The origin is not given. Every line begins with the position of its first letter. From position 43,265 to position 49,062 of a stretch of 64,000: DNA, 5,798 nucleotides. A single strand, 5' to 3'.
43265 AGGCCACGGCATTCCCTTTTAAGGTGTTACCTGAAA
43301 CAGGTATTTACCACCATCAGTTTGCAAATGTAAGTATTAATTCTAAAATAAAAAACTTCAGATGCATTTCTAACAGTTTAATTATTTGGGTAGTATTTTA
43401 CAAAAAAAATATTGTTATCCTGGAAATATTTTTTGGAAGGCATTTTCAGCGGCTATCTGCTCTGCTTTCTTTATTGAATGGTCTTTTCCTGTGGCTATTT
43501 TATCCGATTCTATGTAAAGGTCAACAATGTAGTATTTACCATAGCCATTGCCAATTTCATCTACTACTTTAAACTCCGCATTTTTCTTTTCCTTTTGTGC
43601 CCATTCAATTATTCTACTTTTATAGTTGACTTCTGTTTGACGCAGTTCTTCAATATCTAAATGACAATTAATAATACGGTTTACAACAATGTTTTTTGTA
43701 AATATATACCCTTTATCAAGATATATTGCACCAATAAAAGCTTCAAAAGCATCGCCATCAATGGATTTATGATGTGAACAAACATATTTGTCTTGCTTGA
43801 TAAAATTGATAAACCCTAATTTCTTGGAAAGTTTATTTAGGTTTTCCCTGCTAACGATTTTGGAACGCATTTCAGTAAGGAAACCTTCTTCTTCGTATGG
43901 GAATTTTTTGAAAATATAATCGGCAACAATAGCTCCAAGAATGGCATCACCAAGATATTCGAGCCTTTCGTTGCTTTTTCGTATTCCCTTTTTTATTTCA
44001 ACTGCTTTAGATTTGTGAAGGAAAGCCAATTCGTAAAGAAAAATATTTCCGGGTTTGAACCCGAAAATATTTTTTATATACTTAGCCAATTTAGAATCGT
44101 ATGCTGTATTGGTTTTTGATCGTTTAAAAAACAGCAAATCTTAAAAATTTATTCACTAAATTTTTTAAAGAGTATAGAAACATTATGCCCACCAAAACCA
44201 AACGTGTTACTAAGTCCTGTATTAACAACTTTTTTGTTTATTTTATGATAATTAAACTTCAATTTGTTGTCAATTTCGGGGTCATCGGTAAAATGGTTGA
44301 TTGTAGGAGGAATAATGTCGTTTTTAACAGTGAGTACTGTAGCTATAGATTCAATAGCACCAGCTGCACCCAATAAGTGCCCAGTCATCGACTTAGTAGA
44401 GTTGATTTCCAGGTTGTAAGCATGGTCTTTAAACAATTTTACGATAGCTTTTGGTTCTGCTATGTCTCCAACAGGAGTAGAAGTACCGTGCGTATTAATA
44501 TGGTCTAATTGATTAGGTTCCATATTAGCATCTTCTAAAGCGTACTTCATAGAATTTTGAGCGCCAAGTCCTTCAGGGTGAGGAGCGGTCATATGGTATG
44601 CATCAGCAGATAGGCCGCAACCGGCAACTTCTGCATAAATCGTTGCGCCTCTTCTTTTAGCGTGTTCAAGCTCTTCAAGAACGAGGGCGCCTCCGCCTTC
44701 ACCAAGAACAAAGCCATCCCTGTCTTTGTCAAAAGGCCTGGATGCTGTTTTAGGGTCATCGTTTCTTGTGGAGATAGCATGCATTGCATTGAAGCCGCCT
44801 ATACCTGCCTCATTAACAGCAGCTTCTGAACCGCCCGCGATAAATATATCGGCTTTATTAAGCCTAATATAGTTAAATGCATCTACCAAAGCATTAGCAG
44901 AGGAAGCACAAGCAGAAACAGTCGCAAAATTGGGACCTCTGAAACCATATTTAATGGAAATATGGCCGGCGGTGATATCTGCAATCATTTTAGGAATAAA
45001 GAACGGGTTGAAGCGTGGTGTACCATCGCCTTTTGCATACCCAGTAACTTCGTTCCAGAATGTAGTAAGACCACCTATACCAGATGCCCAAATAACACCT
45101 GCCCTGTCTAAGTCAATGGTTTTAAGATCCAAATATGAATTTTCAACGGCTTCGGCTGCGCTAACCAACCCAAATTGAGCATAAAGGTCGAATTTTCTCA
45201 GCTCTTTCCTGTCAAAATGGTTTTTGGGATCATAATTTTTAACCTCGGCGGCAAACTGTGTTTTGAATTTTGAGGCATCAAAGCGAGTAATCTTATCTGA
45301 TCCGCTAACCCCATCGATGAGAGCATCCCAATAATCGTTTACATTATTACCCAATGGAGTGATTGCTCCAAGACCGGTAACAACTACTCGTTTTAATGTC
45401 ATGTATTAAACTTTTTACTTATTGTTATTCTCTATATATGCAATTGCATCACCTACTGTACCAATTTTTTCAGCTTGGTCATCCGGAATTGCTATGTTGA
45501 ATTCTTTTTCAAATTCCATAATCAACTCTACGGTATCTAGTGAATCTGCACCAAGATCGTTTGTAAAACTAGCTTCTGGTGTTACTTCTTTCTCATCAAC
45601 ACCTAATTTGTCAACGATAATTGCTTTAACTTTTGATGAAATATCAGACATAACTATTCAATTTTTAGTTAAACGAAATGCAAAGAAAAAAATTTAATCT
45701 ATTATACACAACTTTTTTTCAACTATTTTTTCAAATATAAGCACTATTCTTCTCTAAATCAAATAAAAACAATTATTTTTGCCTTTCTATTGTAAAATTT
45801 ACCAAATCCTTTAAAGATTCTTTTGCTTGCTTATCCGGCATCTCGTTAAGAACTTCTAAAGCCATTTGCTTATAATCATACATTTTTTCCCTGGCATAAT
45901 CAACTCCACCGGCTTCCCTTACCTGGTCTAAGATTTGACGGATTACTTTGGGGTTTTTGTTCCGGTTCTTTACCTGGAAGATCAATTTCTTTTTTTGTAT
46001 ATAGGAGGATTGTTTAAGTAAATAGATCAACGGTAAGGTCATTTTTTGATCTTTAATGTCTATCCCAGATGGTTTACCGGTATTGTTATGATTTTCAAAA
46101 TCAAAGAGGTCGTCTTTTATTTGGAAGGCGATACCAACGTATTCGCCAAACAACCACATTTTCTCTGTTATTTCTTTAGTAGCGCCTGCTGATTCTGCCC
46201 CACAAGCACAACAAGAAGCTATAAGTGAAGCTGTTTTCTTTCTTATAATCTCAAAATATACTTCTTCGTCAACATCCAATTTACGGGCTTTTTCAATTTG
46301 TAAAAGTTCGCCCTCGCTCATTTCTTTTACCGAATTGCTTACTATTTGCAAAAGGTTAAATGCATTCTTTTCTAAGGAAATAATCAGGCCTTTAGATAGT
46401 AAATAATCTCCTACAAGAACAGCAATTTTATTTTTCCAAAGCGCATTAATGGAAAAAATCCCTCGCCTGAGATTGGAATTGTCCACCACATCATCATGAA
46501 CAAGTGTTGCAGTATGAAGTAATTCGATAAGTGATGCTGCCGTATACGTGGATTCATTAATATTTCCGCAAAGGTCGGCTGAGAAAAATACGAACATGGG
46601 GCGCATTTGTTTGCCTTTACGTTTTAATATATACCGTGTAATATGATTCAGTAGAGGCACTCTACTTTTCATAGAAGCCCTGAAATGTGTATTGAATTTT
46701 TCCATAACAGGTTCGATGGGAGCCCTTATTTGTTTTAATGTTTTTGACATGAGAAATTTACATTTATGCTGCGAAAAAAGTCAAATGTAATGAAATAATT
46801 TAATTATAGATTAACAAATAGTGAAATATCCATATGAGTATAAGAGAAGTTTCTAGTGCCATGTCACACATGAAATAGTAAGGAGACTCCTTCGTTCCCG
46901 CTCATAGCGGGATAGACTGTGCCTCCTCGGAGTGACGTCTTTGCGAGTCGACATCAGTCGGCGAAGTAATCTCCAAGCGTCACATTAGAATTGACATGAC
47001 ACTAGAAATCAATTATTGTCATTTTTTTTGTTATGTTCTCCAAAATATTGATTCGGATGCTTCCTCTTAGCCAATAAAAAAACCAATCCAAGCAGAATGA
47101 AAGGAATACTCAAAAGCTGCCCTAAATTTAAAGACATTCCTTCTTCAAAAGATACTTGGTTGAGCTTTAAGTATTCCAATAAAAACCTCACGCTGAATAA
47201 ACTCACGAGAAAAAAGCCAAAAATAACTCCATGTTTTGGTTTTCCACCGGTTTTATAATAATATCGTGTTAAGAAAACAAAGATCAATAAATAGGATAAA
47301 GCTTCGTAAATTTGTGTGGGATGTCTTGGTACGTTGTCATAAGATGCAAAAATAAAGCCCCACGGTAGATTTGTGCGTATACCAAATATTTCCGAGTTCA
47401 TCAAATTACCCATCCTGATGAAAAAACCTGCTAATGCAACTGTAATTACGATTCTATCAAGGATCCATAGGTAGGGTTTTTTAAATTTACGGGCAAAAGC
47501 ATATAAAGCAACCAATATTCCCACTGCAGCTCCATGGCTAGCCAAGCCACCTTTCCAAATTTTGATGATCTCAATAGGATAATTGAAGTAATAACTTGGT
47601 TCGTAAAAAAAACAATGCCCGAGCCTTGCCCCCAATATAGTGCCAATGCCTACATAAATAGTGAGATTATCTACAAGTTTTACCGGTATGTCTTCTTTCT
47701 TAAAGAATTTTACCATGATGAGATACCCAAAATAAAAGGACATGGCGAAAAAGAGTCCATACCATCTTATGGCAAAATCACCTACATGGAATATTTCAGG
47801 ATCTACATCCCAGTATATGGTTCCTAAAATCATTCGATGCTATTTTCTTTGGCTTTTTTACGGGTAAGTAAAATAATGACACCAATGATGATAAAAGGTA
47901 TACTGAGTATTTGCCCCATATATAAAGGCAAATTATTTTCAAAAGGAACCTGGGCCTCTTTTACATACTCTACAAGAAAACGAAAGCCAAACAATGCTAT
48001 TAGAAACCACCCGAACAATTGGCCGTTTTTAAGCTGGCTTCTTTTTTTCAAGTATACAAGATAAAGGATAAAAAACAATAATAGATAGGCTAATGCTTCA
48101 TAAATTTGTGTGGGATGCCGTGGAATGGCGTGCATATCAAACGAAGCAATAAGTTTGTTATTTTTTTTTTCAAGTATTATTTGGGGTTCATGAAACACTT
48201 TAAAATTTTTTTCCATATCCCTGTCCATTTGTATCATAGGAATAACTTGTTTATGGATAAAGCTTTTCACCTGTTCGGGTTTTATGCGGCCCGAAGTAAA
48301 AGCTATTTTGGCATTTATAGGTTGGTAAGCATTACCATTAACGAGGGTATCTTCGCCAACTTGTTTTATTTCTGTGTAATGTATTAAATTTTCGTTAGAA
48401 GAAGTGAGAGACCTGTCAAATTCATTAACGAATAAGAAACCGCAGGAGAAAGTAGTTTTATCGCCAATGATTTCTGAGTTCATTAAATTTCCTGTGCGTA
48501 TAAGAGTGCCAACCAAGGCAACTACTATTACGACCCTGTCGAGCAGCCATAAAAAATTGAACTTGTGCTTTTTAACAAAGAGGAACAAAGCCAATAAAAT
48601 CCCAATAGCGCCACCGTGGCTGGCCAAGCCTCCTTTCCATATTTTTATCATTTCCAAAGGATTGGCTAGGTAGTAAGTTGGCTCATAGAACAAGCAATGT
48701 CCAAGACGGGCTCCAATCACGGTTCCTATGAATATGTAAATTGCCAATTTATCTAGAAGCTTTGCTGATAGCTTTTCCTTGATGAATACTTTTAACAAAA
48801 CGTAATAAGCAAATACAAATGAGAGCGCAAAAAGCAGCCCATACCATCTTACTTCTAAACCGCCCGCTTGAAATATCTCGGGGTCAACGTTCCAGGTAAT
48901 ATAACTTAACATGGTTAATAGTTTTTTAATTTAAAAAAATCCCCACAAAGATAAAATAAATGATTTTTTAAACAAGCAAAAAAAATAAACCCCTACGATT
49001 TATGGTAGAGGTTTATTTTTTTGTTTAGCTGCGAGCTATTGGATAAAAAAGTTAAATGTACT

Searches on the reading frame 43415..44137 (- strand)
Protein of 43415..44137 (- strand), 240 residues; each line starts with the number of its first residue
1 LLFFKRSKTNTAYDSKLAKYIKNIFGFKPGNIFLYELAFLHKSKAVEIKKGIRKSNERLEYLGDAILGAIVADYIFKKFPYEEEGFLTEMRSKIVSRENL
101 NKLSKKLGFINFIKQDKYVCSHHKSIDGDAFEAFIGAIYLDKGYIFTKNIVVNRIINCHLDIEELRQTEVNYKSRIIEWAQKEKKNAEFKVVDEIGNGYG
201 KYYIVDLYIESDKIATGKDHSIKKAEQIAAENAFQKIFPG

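Call 51: search_protein_families(library=pfam, proteins=[window:43415-44137:-], max_evalue=0.0001)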
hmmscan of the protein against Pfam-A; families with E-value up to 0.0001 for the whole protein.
window:43415-44137:- (240 aa): 4 families
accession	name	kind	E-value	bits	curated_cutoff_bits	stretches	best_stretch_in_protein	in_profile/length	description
PF14622.11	Ribonucleas_3_3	-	5.5e-25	88.4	35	1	34-157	4-126/128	Ribonuclease-III-like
PF00636.31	Ribonuclease_3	-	5e-23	82.2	27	1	57-143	1-102/102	Ribonuclease III domain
PF00035.32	dsrm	-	1.2e-12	48.6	23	1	172-236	1-65/66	Double-stranded RNA binding motif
PF22935.1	RM44_endonuclase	-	5.2e-07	30.3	27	1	51-138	54-139/139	Large ribosomal subunit protein mL44, endonuclease domain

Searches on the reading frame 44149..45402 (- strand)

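Call 51: search_protein_families(library=pfam, proteins=[window:44149-45402:-], max_evalue=0.0001)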
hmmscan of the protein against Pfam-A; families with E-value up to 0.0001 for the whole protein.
window:44149-45402:- (417 aa): 2 families
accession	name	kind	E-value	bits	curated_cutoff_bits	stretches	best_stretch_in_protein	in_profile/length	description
PF00109.32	ketoacyl-synt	-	3.9e-55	187.6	20.8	1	4-248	2-252/252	Beta-ketoacyl synthase, N-terminal domain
PF02801.28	Ketoacyl-synt_C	-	6.8e-37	126.5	20.8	1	256-369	1-117/119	Beta-ketoacyl synthase, C-terminal domain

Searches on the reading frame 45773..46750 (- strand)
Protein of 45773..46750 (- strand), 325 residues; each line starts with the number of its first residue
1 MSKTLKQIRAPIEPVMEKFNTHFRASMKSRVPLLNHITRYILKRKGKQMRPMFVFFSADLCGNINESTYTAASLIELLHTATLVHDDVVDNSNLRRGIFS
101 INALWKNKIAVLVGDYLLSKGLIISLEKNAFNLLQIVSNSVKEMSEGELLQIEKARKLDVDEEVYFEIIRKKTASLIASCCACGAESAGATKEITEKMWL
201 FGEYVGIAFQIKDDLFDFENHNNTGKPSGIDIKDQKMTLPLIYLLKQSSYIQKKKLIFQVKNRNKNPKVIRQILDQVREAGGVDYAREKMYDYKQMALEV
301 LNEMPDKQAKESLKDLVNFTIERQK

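Call 51: search_protein_families(library=pfam, proteins=[window:45773-46750:-], max_evalue=0.0001)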
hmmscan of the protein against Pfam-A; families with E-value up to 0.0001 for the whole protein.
window:45773-46750:- (325 aa): 1 family
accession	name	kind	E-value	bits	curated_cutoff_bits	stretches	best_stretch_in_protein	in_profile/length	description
PF00348.22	polyprenyl_synt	-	8.9e-67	225.4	27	1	32-276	2-250/251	Polyprenyl synthetase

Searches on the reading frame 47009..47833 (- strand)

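Call 51: search_protein_families(library=pfam, proteins=[window:47009-47833:-], max_evalue=0.0001)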
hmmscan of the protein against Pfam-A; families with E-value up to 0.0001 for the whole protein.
window:47009-47833:- (274 aa): 1 family
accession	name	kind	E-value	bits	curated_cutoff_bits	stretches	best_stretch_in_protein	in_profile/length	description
PF01790.23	LGT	-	3.6e-68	229.9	24.9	1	12-254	1-239/240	Prolipoprotein diacylglyceryl transferase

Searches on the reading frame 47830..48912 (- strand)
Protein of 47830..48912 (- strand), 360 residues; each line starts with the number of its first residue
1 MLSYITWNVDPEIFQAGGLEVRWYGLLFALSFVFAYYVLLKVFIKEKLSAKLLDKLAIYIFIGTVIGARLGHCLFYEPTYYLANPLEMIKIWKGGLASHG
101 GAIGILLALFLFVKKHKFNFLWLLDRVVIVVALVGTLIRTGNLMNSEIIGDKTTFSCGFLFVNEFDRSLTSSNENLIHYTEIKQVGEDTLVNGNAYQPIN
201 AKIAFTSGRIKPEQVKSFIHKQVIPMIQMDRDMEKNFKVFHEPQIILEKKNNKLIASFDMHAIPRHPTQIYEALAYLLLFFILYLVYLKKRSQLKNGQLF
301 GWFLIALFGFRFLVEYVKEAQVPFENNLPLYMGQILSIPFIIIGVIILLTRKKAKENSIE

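Call 51: search_protein_families(library=pfam, proteins=[window:47830-48912:-], max_evalue=0.0001)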
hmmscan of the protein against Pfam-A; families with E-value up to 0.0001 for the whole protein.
window:47830-48912:- (360 aa): 1 family
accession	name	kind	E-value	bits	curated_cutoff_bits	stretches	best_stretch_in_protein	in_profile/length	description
PF01790.23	LGT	-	8.5e-65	218.9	24.9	1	11-349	1-239/240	Prolipoprotein diacylglyceryl transferase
